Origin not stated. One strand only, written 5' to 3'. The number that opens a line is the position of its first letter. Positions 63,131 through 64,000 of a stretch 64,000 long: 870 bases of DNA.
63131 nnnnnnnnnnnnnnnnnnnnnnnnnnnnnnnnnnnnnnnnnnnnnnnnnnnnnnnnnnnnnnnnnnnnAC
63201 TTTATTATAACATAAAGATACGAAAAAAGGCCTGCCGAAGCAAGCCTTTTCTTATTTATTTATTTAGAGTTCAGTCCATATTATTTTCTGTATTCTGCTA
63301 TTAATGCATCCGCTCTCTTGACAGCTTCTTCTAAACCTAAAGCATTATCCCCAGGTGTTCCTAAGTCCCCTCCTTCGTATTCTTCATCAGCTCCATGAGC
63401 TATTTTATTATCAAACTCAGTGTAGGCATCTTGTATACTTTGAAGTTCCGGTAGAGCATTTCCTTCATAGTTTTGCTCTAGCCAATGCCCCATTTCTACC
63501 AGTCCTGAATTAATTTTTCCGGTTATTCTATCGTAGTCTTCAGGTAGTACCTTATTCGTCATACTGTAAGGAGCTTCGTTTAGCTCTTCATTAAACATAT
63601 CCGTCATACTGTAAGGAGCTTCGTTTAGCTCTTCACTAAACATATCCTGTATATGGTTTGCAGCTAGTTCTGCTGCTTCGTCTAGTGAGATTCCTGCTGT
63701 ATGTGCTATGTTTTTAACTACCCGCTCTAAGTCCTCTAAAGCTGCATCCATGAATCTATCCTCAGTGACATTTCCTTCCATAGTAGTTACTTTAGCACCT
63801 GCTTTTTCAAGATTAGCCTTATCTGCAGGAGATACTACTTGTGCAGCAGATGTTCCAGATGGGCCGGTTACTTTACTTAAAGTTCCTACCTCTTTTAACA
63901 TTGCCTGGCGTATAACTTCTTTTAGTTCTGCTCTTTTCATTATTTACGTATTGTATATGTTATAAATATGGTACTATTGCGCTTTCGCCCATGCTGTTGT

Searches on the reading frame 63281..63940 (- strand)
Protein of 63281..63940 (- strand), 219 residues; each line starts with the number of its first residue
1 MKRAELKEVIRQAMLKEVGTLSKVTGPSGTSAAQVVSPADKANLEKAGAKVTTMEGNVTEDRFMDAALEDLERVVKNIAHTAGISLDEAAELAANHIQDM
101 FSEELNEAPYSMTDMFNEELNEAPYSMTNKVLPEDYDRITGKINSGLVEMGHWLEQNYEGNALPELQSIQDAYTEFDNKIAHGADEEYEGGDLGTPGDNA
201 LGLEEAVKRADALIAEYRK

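Call 43: find_encoding_contigs(protein=window:63281-63940:-, flank=3000, max_places=5)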
Protein window:63281-63940:- (219 aa): no gene with exactly this product is on record in the collection.

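Call 51: search_protein_families(library=pfam, proteins=[window:63281-63940:-], max_evalue=0.01)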
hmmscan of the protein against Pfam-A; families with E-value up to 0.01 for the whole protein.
window:63281-63940:- (219 aa): 0 families
